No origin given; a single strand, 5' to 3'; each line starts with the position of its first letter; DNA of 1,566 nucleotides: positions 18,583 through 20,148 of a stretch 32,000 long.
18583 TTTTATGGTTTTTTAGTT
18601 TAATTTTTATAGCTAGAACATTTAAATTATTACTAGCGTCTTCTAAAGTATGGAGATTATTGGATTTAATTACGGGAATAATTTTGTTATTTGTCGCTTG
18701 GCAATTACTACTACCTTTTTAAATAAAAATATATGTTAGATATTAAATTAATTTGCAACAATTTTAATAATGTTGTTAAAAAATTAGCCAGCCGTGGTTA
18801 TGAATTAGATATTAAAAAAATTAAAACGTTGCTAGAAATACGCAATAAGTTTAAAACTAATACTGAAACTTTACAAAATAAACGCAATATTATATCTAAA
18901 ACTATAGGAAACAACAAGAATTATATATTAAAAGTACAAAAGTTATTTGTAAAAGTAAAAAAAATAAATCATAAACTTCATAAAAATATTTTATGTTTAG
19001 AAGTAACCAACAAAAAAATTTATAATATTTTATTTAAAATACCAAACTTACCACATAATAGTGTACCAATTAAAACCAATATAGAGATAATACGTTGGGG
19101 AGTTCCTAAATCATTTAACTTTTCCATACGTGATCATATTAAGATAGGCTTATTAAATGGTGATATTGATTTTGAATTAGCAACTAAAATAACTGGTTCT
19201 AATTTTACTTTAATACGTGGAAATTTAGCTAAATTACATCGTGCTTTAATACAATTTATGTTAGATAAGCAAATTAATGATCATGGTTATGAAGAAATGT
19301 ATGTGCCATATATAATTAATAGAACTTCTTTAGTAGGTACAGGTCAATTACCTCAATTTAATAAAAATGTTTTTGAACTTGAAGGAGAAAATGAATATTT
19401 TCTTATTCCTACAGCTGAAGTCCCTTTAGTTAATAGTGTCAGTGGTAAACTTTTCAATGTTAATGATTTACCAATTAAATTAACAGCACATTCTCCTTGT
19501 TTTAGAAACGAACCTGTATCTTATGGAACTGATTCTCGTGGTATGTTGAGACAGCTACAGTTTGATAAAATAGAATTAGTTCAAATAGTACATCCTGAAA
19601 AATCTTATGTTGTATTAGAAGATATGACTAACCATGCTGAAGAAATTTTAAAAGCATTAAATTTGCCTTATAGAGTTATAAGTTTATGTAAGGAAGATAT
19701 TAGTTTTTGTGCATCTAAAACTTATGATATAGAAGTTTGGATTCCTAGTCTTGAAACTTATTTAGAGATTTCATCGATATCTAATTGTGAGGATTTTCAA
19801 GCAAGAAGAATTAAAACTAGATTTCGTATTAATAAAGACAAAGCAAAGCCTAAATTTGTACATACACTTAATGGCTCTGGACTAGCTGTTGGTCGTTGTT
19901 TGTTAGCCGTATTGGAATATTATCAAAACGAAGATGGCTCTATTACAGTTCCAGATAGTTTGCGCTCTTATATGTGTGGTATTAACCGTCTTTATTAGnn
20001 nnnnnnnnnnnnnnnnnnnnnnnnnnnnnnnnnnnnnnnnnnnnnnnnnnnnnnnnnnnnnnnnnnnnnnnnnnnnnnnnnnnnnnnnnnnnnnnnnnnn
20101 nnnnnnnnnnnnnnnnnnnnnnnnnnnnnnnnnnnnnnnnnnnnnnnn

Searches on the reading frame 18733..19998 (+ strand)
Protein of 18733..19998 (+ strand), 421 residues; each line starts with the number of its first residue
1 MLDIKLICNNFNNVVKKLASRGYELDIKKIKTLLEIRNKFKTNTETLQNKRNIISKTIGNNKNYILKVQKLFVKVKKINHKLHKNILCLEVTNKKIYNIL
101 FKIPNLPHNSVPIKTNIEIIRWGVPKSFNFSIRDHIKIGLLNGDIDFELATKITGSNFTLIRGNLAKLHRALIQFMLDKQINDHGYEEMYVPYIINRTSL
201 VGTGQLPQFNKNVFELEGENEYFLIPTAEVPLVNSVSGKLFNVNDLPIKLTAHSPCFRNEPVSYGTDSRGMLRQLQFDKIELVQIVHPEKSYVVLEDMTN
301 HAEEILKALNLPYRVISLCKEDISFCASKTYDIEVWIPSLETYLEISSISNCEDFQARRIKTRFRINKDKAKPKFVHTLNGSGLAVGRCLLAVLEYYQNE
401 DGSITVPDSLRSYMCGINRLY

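Call 7: search_protein_families(library=ncbifam, proteins=[window:18733-19998:+])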
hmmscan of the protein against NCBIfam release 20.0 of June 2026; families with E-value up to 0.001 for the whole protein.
window:18733-19998:+ (421 aa): 5 families
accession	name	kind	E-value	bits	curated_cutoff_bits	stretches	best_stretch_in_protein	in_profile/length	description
TIGR00414.1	serS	equivalog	3.9e-140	467.5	301.65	1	1-414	1-418/418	serine--tRNA ligase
NF003211.1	PRK04173.1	equivalog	8.3e-08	31.5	312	1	242-401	184-346/454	glycine--tRNA ligase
NF002120.0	PRK00960.1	equivalog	5.1e-07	28.6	611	1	221-315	310-401/518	serine--tRNA ligase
TIGR00418.1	thrS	equivalog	6.4e-07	28.6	383.65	1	133-262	171-298/565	threonine--tRNA ligase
TIGR00442.1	hisS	equivalog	0.00023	20.3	286.75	1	175-372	22-209/406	histidine--tRNA ligase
